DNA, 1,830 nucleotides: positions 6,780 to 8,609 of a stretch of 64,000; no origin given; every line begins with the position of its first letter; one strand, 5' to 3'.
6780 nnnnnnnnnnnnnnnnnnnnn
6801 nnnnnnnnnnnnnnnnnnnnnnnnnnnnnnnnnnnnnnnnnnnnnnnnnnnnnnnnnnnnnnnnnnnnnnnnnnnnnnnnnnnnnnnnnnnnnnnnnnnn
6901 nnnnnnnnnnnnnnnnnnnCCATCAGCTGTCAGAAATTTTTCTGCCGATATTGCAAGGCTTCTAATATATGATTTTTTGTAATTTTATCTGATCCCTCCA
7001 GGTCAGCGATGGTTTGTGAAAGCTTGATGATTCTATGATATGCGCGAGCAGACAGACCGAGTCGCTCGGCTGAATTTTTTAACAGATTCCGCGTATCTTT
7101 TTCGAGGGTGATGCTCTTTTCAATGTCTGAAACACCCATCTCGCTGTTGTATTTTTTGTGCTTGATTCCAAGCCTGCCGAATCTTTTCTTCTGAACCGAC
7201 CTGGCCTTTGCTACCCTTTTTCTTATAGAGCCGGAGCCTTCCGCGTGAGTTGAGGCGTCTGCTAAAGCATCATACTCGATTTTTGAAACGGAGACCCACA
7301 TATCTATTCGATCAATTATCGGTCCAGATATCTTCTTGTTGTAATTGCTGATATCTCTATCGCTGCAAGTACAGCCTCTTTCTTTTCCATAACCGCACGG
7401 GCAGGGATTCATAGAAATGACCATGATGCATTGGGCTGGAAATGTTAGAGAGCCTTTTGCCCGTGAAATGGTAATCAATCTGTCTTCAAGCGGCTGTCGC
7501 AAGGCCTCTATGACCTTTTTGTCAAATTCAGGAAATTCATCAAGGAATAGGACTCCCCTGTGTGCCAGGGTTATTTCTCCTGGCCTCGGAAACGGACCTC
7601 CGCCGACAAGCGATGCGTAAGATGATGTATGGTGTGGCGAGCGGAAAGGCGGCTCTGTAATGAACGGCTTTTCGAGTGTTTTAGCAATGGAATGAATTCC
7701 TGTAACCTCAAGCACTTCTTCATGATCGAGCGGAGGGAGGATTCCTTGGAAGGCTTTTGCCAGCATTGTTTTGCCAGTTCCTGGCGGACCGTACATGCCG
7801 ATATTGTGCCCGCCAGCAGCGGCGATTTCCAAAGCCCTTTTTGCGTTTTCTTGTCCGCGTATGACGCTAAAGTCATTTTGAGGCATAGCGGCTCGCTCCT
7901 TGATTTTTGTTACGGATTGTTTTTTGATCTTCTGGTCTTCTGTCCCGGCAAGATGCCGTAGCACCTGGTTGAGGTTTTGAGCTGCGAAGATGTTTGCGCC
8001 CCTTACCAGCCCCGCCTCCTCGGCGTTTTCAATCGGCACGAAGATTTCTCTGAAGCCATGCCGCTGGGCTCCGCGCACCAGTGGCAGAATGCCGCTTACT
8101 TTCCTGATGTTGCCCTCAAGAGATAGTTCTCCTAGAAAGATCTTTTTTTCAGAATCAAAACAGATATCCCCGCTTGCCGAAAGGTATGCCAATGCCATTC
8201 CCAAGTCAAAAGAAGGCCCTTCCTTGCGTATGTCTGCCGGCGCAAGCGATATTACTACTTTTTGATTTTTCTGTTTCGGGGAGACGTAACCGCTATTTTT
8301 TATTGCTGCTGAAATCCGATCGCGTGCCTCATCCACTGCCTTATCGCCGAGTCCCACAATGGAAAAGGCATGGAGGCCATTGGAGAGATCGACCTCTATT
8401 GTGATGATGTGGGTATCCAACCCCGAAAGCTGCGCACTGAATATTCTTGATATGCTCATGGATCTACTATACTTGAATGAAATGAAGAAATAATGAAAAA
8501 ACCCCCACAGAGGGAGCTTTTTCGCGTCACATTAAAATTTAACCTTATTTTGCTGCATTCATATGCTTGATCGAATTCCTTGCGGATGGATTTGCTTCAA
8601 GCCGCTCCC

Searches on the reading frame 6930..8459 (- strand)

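Call 65: search_protein_families(library=pfam, proteins=[window:6930-8459:-], max_evalue=0.01)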
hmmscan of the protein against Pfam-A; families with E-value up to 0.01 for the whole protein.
window:6930-8459:- (509 aa): 10 families
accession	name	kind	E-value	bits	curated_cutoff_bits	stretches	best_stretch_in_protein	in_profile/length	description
PF01078.27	Mg_chelatase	-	1.5e-87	292.8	20.3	1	196-397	1-205/207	Magnesium chelatase, subunit ChlI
PF13541.12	ChlI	-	6.1e-39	133.1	27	1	21-145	1-121/121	Subunit ChlI of Mg-chelatase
PF13335.12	Mg_chelatase_C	-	1.4e-29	103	26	1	407-505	2-94/94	Magnesium chelatase, subunit ChlI C-terminal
PF00493.29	MCM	-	1.6e-08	34.4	23.3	1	293-391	114-204/224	MCM P-loop domain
PF05362.19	Lon_C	-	3.5e-08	33.7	21.1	1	17-149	41-176/205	Lon protease (S16) C-terminal proteolytic domain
PF07728.20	AAA_5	-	1.4e-06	28.8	22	1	222-354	4-125/139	AAA domain (dynein-related subfamily)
PF05496.18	RuvB_N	-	0.00016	21.9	27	0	297-337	81-121/159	Holliday junction DNA helicase RuvB P-loop domain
PF00004.35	AAA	-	0.00025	21.9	21.2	1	222-239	3-20/131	ATPase family associated with various cellular activities (AAA)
PF00158.32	Sigma54_activat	-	0.00077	19.6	20.2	0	292-329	85-122/168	Sigma-54 interaction domain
PF00005.33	ABC_tran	-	0.0054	17.8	25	0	216-249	10-42/137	ABC transporter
